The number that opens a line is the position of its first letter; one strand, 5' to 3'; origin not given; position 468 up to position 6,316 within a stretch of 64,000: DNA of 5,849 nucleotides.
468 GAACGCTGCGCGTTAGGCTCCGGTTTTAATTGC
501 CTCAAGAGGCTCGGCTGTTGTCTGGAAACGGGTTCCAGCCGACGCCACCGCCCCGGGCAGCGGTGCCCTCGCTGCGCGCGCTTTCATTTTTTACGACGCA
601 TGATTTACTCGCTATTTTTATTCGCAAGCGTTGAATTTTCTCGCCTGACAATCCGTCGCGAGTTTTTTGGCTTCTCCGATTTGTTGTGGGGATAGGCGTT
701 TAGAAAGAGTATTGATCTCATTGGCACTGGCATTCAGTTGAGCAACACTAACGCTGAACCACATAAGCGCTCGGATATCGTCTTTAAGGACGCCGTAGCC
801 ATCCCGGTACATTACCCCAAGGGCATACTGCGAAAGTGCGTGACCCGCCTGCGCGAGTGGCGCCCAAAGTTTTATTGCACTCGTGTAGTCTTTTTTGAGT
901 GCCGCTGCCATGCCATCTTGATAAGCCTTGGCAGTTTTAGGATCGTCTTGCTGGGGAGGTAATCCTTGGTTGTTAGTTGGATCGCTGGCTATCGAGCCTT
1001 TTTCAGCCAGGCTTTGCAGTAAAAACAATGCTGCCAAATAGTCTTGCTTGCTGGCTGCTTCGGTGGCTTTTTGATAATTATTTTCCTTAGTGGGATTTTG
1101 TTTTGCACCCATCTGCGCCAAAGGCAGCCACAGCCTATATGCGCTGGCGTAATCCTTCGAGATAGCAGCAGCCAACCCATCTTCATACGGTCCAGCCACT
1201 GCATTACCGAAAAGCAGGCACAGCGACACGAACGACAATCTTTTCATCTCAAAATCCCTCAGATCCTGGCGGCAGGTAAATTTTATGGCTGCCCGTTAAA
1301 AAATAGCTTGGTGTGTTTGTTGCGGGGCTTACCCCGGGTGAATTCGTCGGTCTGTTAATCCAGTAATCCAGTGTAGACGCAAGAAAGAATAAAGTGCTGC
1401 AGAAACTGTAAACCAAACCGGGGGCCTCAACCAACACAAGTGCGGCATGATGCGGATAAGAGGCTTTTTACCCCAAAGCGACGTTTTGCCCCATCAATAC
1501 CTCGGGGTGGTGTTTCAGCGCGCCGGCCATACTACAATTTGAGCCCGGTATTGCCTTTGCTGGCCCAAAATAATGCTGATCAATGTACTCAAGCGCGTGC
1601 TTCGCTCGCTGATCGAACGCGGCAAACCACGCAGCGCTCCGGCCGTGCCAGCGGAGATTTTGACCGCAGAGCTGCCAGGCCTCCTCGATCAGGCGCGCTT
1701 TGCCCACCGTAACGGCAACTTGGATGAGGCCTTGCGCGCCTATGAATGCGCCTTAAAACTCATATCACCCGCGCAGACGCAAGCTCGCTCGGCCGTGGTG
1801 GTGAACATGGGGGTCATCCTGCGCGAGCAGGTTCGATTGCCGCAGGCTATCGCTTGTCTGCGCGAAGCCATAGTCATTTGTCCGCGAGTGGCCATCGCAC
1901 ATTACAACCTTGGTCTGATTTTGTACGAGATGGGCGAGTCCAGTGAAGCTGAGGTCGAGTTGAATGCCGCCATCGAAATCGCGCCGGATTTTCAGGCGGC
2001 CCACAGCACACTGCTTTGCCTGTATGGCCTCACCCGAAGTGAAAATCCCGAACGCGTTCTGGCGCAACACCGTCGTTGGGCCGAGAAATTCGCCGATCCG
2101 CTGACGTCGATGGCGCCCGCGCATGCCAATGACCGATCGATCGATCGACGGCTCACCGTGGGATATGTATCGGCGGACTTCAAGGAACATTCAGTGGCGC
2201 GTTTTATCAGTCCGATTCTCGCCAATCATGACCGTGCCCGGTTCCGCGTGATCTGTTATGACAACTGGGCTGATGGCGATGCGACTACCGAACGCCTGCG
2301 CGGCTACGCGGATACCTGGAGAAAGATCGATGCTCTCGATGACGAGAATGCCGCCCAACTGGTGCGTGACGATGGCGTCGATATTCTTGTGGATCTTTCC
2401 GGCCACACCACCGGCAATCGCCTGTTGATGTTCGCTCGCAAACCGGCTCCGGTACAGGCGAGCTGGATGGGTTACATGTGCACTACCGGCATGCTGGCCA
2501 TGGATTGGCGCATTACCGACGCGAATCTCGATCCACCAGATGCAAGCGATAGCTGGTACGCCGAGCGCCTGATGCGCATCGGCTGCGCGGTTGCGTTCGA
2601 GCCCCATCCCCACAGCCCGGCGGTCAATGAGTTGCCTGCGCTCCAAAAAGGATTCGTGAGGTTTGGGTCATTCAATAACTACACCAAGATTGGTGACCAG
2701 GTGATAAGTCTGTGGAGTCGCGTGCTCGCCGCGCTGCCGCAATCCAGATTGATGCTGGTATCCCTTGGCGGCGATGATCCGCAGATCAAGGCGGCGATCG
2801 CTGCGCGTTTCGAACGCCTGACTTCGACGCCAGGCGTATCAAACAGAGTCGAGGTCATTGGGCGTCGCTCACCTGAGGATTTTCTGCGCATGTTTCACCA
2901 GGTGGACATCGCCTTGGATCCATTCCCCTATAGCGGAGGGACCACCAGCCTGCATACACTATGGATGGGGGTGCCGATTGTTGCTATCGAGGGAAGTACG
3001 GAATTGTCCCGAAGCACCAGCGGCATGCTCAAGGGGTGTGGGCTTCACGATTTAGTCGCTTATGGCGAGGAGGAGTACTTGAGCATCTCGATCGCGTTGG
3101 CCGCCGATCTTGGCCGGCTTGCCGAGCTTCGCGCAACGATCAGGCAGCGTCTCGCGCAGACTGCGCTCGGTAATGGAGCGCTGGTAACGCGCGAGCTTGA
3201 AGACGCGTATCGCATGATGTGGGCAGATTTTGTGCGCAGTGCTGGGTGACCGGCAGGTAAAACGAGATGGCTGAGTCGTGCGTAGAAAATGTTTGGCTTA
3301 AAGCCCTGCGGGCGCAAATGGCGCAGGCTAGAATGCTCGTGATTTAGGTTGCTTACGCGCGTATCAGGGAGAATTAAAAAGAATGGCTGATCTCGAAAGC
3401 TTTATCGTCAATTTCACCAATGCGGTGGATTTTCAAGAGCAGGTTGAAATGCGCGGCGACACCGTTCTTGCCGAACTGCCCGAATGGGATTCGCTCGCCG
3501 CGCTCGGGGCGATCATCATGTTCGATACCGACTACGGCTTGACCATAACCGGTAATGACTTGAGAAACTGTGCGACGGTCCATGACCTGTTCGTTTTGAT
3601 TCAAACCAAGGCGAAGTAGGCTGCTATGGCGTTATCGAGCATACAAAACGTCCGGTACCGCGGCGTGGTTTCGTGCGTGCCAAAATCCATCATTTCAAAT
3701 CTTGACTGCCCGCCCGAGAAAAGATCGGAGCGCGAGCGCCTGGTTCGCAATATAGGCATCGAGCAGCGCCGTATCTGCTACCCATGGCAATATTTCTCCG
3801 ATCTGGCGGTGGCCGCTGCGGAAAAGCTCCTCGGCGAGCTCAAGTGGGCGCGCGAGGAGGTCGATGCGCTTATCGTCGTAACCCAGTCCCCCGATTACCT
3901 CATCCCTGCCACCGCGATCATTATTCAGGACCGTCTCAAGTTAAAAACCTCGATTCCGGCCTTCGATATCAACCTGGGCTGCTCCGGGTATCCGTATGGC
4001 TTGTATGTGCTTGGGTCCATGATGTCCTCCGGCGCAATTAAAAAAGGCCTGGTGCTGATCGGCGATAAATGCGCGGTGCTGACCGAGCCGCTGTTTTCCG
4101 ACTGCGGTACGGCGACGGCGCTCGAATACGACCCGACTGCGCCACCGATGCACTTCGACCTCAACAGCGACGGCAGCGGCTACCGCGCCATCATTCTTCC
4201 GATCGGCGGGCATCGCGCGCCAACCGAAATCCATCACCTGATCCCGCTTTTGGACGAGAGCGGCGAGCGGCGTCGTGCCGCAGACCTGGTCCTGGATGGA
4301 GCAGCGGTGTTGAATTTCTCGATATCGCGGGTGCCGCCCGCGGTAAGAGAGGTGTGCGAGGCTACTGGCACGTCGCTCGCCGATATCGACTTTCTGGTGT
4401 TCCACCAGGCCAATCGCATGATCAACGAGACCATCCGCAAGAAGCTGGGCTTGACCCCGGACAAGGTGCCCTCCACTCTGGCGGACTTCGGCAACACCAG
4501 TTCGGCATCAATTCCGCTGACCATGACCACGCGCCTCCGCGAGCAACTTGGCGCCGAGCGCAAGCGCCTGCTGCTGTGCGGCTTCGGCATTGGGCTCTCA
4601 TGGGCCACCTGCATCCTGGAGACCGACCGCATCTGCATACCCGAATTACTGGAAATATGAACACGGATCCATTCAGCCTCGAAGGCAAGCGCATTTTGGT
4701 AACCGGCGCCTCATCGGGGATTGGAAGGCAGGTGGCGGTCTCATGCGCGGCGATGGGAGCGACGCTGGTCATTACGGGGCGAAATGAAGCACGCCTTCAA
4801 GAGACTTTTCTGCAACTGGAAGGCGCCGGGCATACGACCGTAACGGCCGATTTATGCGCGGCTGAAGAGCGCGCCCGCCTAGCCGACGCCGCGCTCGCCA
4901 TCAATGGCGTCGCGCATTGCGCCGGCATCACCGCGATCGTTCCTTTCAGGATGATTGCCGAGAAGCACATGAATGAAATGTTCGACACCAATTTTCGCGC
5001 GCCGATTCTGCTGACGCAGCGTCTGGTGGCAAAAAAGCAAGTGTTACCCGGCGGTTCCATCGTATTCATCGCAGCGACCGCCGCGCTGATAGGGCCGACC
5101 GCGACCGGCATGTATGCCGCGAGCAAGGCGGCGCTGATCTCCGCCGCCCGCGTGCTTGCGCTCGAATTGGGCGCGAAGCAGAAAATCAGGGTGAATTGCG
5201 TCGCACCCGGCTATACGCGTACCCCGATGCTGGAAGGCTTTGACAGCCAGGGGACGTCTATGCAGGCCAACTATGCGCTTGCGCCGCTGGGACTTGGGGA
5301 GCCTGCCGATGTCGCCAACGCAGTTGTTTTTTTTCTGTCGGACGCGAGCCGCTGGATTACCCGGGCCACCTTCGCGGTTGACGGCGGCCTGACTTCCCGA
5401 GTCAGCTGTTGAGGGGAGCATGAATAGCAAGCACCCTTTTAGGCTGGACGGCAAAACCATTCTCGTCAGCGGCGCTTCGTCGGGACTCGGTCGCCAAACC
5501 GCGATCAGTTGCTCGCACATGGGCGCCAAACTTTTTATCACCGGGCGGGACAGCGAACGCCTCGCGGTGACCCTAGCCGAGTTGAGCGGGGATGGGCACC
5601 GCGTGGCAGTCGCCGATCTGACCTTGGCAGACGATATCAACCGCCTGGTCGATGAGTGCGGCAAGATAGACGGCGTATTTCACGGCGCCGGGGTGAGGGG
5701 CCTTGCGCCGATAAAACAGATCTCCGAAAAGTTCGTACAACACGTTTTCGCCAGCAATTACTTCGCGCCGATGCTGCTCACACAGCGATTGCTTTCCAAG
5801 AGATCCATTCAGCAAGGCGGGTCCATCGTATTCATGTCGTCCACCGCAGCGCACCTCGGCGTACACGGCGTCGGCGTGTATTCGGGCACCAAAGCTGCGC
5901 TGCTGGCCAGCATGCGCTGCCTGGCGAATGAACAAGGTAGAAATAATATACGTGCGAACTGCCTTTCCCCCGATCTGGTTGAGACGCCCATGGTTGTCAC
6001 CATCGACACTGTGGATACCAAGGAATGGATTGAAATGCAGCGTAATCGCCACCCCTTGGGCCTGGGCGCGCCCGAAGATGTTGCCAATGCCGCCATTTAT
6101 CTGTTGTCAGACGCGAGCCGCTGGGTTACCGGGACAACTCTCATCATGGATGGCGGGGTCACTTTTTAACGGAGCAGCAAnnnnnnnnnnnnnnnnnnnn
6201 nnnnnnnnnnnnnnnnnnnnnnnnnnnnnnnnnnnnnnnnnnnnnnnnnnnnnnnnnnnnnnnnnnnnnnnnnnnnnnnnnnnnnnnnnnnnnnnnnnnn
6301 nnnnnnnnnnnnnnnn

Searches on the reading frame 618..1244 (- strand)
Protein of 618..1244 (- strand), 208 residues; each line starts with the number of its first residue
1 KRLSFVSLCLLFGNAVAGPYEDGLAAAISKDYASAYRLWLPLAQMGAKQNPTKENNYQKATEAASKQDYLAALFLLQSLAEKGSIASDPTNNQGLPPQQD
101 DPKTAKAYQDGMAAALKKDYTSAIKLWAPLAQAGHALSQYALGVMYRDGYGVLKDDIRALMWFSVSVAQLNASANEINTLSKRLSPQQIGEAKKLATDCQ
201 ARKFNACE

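Call 14: search_protein_families(library=pfam, proteins=[window:618-1244:-], max_evalue=0.0001)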
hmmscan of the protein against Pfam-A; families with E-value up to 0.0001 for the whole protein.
window:618-1244:- (208 aa): 1 family
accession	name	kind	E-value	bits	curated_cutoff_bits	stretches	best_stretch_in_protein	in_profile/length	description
PF08238.18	Sel1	-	1.8e-09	38.2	30.7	1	137-164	2-29/36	Sel1 repeat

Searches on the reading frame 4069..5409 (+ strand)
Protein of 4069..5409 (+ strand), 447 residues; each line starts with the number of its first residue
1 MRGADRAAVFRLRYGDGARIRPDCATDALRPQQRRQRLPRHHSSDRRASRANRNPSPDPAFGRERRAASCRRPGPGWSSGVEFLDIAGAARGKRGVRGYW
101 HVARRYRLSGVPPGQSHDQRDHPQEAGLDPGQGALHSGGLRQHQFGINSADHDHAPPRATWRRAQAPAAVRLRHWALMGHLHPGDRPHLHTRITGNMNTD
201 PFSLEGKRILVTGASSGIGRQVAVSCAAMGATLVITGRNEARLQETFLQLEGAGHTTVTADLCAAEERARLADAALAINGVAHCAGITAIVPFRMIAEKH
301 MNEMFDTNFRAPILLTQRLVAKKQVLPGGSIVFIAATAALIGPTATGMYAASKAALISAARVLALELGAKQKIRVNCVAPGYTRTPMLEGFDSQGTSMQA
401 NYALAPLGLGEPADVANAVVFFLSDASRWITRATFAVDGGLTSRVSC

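Call 11: search_protein_families(library=pfam, proteins=[window:4069-5409:+], max_evalue=0.01)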
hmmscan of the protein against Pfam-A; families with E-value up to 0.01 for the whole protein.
window:4069-5409:+ (447 aa): 4 families
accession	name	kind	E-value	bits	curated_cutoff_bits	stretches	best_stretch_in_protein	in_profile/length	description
PF13561.12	adh_short_C2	-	5.3e-45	154.3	27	1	213-442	1-236/236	Enoyl-(Acyl carrier protein) reductase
PF00106.31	adh_short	-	6.3e-37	127.4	26.6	1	207-390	1-189/195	short chain dehydrogenase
PF08659.16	KR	-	3.2e-09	37.4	22.6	1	209-358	3-158/180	KR domain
PF01370.27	Epimerase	-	1.8e-05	24.7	20.9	1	209-360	1-153/240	NAD dependent epimerase/dehydratase family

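Call 12: search_protein_families(library=ncbifam, proteins=[window:4069-5409:+], max_evalue=0.001)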
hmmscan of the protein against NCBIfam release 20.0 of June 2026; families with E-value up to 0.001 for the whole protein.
window:4069-5409:+ (447 aa): 229 families (the best 25 are shown)
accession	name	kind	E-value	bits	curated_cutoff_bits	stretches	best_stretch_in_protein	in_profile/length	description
NF005559.1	PRK07231.1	subfamily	4.8e-50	170.4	215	1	204-442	2-248/249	glucose 1-dehydrogenase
NF009466.0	PRK12826.1-2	subfamily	9.4e-39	133.3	222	1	207-442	4-245/248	3-oxoacyl-ACP reductase FabG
NF005075.0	PRK06500.1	equivalog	1.5e-38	132.6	336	1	204-442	4-247/249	SDR family oxidoreductase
NF005467.0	PRK07060.1-5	equivalog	6e-38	130.8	360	1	201-444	4-245/245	SDR family oxidoreductase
NF047420.2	EF_P_mod_YmfI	equivalog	7.5e-38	130.6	238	1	209-441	2-235/236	elongation factor P 5-aminopentanone reductase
NF006070.0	PRK08213.1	subfamily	3.8e-37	128.2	279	1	200-442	6-257/259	gluconate 5-dehydrogenase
NF004791.0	PRK06138.1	equivalog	6.6e-36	123.9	312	1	203-442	2-250/252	SDR family oxidoreductase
TIGR01830.1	3oxo_ACP_reduc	equivalog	7.9e-36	123.9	297.75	1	210-441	2-238/239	3-oxoacyl-[acyl-carrier-protein] reductase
NF052558.1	MBtsdlDhBudC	equivalog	2.4e-35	122.3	270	1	205-443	2-243/250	meso-2,3-butanediol dehydrogenase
NF005681.0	PRK07478.1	subfamily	4.1e-35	121.4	267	1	203-442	3-250/254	SDR family oxidoreductase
NF004818.0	PRK06172.1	equivalog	6.2e-35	120.7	336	1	204-442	5-251/253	SDR family oxidoreductase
NF005909.0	PRK07890.1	subfamily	8.1e-35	120.3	258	1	204-440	5-256/260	short chain dehydrogenase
NF005466.0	PRK07060.1-3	equivalog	1.4e-34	119.9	438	1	202-444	5-252/252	short chain dehydrogenase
TIGR01832.1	kduD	equivalog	1.4e-34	119.7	338.85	1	202-444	1-248/248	2-dehydro-3-deoxy-D-gluconate 5-dehydrogenase KduD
NF004528.0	PRK05875.1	equivalog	3.8e-34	118.3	334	1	202-443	6-256/280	SDR family oxidoreductase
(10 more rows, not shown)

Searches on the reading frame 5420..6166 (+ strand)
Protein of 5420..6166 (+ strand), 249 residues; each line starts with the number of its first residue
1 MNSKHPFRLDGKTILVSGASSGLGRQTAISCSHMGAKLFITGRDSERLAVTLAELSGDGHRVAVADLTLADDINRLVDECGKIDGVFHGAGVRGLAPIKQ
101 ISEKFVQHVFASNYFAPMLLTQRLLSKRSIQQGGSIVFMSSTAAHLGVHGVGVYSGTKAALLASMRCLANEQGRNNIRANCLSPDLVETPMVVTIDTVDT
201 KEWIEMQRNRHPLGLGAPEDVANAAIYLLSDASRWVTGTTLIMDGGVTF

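Call 11: search_protein_families(library=pfam, proteins=[window:5420-6166:+], max_evalue=0.01)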
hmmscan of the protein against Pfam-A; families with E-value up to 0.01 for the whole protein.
window:5420-6166:+ (249 aa): 4 families
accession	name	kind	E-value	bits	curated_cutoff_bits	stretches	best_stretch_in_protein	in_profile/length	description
PF13561.12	adh_short_C2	-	7e-49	167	27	1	18-248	1-236/236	Enoyl-(Acyl carrier protein) reductase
PF00106.31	adh_short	-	1.8e-37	129.1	26.6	1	12-195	1-190/195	short chain dehydrogenase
PF08659.16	KR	-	6.4e-13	49.5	22.6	1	13-166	2-161/180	KR domain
PF23441.1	SDR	-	3.9e-08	33.4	27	1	11-247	7-255/258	SDR-like rossmann domain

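Call 12: search_protein_families(library=ncbifam, proteins=[window:5420-6166:+], max_evalue=0.001)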
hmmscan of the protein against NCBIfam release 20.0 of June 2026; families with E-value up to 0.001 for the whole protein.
window:5420-6166:+ (249 aa): 230 families (the best 25 are shown)
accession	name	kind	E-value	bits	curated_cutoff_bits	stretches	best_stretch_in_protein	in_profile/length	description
NF005559.1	PRK07231.1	subfamily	4.2e-49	167.3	215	1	8-248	1-248/249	glucose 1-dehydrogenase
NF005681.0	PRK07478.1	subfamily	3.2e-42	144.6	267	1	8-248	3-250/254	SDR family oxidoreductase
NF005075.0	PRK06500.1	equivalog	5.5e-42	143.9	336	1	8-248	3-247/249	SDR family oxidoreductase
NF004791.0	PRK06138.1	equivalog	1e-39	136.4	312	1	8-248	2-250/252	SDR family oxidoreductase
NF005449.0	PRK07041.1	equivalog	1.2e-39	136.6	257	1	8-247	4-237/240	SDR family oxidoreductase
NF004778.0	PRK06124.1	equivalog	7e-38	130.5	303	1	2-248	2-253/256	SDR family oxidoreductase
NF052558.1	MBtsdlDhBudC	equivalog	2.3e-37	128.9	270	1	10-248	2-242/250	meso-2,3-butanediol dehydrogenase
NF004818.0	PRK06172.1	equivalog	7.2e-36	123.8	336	1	8-248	4-251/253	SDR family oxidoreductase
NF009466.0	PRK12826.1-2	subfamily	3.6e-35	121.6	222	1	12-247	4-244/248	3-oxoacyl-ACP reductase FabG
NF009468.0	PRK12826.1-4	equivalog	7.5e-35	120.8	318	1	8-248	4-248/256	SDR family oxidoreductase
NF006070.0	PRK08213.1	subfamily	7.6e-35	120.7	279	1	3-248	4-257/259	gluconate 5-dehydrogenase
NF004528.0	PRK05875.1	equivalog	1.2e-34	120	334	1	9-247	8-254/280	SDR family oxidoreductase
NF047420.2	EF_P_mod_YmfI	equivalog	2.8e-34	118.9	238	1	14-247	2-235/236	elongation factor P 5-aminopentanone reductase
NF004198.0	PRK05653.1-3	equivalog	9.2e-34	117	296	1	9-247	5-246/248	3-oxoacyl-ACP reductase FabG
NF006074.0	PRK08220.1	equivalog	1.7e-33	116.3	312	1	7-248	4-248/251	2,3-dihydro-2,3-dihydroxybenzoate dehydrogenase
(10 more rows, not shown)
